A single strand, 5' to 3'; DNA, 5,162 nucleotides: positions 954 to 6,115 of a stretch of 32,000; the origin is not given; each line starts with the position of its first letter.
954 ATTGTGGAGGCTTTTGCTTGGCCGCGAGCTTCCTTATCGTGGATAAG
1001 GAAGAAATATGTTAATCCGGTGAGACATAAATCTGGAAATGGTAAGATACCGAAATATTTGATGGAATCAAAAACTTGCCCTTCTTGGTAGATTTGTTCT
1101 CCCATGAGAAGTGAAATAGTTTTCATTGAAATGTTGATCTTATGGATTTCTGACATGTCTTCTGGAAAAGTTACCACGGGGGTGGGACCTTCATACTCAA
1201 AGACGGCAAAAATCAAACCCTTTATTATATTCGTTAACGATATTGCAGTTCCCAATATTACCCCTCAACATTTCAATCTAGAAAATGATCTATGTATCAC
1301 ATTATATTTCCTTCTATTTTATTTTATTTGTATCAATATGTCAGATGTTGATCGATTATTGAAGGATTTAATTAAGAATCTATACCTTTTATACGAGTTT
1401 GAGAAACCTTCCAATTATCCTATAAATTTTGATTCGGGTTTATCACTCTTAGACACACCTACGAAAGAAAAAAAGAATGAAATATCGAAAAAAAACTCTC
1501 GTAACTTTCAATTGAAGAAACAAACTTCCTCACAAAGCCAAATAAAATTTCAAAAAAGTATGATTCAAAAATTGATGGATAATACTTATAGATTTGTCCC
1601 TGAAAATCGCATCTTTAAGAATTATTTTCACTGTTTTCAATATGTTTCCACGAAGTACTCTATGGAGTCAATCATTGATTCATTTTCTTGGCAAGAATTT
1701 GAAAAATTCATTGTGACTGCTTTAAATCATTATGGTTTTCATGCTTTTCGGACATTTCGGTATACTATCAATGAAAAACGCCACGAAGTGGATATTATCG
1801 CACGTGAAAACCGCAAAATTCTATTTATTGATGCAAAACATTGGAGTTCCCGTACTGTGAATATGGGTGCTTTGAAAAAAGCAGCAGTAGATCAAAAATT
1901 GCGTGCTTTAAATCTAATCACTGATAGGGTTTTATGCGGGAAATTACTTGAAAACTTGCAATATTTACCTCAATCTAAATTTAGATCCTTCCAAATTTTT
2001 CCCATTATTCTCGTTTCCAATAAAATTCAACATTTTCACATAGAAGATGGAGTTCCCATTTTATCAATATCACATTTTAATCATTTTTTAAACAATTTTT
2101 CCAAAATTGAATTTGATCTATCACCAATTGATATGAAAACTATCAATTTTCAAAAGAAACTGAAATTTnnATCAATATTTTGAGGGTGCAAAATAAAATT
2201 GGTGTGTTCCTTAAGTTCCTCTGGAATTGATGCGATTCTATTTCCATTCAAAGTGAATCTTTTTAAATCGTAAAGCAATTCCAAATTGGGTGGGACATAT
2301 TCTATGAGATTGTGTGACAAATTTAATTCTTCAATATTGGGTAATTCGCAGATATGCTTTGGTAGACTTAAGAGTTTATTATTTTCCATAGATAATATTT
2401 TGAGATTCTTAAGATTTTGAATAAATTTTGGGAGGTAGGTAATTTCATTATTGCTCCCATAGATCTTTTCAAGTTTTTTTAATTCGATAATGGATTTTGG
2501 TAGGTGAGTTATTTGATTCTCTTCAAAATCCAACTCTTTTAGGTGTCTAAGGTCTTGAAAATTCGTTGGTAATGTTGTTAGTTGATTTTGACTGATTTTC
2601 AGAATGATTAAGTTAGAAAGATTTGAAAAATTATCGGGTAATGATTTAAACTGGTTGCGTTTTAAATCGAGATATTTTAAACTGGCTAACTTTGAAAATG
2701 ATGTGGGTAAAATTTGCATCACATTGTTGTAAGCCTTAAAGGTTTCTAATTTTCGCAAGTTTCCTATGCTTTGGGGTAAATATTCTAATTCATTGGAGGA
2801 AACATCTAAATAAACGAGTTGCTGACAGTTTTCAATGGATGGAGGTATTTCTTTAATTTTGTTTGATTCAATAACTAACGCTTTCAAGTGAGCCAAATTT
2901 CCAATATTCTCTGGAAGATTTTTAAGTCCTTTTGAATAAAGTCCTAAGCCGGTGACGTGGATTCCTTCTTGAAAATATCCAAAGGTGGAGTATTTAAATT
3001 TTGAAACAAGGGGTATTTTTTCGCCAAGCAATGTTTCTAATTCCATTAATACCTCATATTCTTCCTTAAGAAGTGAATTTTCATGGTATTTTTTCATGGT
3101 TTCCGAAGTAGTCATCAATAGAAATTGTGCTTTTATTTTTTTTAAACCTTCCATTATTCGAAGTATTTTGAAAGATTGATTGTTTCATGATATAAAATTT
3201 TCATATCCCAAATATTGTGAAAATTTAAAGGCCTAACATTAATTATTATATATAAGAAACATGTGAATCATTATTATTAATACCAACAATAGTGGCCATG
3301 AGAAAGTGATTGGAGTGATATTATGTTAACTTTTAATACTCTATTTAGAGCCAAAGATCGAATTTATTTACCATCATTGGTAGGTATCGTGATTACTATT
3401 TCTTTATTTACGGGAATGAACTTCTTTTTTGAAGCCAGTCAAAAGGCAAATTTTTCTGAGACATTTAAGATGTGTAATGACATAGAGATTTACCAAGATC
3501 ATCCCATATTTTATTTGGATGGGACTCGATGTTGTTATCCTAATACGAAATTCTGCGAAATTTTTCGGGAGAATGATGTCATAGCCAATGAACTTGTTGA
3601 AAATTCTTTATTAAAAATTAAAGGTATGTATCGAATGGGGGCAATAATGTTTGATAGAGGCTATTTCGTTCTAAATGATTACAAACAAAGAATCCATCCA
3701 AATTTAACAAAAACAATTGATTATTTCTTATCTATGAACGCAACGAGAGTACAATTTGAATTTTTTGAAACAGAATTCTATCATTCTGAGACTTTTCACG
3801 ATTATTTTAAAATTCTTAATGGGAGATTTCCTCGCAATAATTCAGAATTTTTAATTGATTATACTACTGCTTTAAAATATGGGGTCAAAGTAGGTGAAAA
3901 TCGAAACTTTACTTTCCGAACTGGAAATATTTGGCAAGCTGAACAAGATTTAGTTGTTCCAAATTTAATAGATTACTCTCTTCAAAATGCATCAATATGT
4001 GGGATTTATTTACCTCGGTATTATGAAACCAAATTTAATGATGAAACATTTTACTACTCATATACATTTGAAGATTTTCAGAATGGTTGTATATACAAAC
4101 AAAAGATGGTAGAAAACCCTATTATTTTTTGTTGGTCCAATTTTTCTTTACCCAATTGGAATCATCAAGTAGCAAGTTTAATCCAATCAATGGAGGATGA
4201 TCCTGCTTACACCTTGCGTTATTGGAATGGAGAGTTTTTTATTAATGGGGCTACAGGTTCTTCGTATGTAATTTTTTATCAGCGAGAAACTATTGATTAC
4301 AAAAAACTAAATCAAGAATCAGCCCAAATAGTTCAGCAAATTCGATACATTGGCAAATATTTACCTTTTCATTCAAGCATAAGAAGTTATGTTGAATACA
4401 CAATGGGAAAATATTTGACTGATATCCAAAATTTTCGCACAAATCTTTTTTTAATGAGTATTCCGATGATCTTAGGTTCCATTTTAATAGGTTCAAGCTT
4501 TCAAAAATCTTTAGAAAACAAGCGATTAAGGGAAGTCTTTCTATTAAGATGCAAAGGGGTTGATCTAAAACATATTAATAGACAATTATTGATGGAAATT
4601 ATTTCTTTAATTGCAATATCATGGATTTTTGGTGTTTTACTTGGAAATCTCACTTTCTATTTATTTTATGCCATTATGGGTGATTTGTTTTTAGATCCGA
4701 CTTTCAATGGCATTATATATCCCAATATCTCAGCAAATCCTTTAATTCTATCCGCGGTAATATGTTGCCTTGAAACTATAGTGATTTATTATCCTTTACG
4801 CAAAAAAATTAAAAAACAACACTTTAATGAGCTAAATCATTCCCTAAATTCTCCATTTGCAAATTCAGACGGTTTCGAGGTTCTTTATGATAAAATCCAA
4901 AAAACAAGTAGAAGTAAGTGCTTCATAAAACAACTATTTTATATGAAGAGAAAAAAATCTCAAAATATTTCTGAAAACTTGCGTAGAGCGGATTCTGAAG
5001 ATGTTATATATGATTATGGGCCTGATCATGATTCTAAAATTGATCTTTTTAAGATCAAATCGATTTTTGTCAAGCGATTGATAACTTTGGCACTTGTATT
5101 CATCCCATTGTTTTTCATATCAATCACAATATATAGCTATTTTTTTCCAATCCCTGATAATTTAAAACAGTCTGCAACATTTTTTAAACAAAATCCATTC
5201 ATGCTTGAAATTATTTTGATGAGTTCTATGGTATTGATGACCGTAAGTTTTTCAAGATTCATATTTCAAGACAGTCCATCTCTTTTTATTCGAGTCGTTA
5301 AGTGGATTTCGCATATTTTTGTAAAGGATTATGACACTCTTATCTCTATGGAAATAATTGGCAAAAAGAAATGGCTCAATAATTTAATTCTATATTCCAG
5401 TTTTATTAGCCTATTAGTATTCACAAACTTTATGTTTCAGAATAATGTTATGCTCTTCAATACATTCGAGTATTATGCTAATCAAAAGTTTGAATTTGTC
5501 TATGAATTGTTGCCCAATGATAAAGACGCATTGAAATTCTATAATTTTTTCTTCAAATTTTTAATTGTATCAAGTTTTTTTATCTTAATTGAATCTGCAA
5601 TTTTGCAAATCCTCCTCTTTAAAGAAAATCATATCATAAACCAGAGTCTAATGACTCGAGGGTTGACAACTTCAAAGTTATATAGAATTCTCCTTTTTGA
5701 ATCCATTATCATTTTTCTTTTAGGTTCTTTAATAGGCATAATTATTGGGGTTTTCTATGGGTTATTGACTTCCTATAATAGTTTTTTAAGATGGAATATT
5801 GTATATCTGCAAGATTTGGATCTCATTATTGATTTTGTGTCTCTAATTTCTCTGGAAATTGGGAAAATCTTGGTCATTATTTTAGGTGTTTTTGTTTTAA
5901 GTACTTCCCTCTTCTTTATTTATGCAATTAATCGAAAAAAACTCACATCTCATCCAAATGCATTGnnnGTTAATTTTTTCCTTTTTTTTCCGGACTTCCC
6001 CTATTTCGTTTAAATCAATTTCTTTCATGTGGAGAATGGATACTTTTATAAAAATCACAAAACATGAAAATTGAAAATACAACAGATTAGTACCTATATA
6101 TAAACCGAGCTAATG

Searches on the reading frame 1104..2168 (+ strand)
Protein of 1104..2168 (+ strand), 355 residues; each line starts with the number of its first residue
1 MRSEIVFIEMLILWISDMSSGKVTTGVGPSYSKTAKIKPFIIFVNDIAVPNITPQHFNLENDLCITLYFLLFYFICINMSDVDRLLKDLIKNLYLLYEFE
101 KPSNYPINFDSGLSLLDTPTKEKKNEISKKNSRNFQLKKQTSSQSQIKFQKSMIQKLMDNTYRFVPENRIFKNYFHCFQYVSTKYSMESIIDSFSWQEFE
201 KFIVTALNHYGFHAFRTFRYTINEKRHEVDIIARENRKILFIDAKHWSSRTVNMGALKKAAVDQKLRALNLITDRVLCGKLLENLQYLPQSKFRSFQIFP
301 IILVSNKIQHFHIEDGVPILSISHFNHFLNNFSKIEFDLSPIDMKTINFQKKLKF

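Call 7: search_protein_families(library=pfam, proteins=[window:1104-2168:+], max_evalue=0.01)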
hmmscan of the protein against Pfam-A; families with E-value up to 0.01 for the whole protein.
window:1104-2168:+ (355 aa): 2 families
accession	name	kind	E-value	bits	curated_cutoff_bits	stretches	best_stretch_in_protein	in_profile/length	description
PF04471.18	Mrr_cat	-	5.2e-07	30.2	21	1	191-259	1-68/115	Restriction endonuclease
PF08378.17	NERD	-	0.00064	20.7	22.1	1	197-254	3-64/111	Nuclease-related domain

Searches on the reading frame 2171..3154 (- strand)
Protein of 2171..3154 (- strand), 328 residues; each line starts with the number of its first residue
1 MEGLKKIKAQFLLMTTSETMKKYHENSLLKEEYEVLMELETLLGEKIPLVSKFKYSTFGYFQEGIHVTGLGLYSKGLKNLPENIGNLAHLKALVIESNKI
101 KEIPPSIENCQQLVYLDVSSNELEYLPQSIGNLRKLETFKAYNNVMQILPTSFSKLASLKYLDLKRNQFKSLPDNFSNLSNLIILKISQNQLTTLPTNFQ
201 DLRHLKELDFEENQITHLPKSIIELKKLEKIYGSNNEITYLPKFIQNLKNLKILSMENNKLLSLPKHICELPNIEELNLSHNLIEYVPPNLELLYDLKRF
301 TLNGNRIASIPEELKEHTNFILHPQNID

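Call 7: search_protein_families(library=pfam, proteins=[window:2171-3154:-], max_evalue=0.01)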
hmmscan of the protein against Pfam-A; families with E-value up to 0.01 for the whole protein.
window:2171-3154:- (328 aa): 11 families
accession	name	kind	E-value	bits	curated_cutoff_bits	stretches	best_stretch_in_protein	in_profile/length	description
PF13855.12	LRR_8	-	2.6e-36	123.6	27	7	112-169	2-61/61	Leucine rich repeat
PF23598.1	LRR_14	-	2.8e-35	122.2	40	4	65-143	47-123/353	Leucine-rich repeat region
PF12799.13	LRR_4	-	5.5e-23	80.9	27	5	272-314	1-42/44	Leucine Rich repeats (2 copies)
PF00560.39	LRR_1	-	8.3e-17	58.2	20.6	0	158-179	1-23/23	Leucine Rich Repeat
PF23211.1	LRR_LRWD1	-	2.3e-10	40.9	28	2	150-215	35-98/190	Leucine-rich repeat and WD repeat-containing protein 1, LRR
PF23286.1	LRR_13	-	5e-09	36.6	30.1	1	77-141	16-81/210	Disease resistance protein RPS4B-like, leucine-rich repeats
PF13306.12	LRR_5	-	2.1e-05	24.9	27.7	2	135-236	12-111/127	BspA type Leucine rich repeat region (6 copies)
PF14580.12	LRR_9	-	3.2e-05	24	30.5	0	206-285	22-101/175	Leucine-rich repeat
PF13516.12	LRR_6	-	0.00046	20.5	23.4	0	203-216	3-16/24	Leucine Rich repeat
PF24048.1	LRR_NXF1-5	-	0.00082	19.4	30.5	1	143-212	43-108/142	NXF1/2/3/5 leucine-rich repeat domain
PF17126.11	RsmF_methylt_CI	-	0.0013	19.2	27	0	230-254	13-37/61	RsmF rRNA methyltransferase first C-terminal domain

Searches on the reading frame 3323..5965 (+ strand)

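Call 7: search_protein_families(library=pfam, proteins=[window:3323-5965:+], max_evalue=0.01)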
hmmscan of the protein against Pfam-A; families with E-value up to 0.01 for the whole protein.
window:3323-5965:+ (881 aa): 1 family
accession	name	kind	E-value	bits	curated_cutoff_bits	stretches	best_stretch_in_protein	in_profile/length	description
PF02687.27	FtsX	-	3.7e-08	33.9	25.5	2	378-488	3-107/120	FtsX-like permease C-terminal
